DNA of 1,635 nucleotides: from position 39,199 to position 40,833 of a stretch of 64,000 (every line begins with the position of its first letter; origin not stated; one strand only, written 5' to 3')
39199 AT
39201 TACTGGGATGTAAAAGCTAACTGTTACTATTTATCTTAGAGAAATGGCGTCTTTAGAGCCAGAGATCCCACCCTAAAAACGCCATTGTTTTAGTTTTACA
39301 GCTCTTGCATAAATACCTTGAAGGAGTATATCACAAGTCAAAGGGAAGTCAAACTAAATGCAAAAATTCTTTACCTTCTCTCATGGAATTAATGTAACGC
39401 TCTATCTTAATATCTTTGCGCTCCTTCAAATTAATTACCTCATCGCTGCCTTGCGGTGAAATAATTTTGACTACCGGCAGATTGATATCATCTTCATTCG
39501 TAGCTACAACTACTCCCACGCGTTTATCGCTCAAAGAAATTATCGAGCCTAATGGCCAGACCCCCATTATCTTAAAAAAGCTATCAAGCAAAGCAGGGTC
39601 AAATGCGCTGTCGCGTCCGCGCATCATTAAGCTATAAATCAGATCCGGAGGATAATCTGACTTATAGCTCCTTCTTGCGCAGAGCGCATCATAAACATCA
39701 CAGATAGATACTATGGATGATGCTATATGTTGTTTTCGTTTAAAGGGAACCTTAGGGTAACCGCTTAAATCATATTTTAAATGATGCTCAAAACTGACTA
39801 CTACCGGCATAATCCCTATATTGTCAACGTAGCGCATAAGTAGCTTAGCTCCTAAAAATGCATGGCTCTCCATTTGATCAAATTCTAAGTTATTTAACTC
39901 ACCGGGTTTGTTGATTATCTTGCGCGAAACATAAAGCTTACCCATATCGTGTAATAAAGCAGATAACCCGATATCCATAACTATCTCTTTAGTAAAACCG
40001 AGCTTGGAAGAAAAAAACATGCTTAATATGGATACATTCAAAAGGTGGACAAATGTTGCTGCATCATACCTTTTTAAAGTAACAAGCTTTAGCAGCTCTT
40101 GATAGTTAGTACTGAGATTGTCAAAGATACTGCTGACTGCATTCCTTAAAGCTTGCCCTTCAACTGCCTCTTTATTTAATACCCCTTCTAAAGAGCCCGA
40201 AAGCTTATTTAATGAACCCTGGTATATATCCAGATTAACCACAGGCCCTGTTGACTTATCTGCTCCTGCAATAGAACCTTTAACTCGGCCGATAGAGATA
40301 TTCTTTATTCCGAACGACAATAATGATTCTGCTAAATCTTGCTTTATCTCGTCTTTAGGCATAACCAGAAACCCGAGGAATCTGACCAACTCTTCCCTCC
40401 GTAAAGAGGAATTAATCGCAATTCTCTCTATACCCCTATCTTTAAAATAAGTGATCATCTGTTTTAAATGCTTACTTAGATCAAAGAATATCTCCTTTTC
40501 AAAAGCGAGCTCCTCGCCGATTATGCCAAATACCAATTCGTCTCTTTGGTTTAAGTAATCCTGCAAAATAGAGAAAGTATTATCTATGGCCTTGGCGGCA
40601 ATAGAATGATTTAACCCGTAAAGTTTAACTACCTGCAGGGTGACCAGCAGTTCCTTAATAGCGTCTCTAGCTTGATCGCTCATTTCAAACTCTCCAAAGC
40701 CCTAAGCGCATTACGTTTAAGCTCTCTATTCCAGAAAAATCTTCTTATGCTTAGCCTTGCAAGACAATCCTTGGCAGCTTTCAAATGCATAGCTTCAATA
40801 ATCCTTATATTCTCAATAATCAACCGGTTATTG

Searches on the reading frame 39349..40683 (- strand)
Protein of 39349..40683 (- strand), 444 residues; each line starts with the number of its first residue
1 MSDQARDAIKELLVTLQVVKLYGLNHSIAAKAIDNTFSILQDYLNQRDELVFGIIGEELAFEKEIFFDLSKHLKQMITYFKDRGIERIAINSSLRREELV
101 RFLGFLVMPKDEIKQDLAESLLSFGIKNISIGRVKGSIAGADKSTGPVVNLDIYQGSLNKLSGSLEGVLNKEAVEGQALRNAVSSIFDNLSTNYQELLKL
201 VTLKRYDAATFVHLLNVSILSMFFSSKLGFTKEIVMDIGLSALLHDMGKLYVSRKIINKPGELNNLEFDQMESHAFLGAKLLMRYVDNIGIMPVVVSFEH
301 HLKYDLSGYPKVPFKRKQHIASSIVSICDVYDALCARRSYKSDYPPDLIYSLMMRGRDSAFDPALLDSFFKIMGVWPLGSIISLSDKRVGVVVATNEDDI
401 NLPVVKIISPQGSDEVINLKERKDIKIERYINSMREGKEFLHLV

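Call 90: search_protein_families(library=pfam, proteins=[window:39349-40683:-], max_evalue=0.001)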
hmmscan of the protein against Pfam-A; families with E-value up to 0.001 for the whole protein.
window:39349-40683:- (444 aa): 2 families
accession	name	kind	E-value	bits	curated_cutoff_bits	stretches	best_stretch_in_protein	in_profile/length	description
PF13487.12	HD_5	-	9.9e-11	42.1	27.2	1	217-365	21-170/170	HD domain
PF01966.28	HD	-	8.1e-09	36.2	22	1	211-333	2-115/116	HD domain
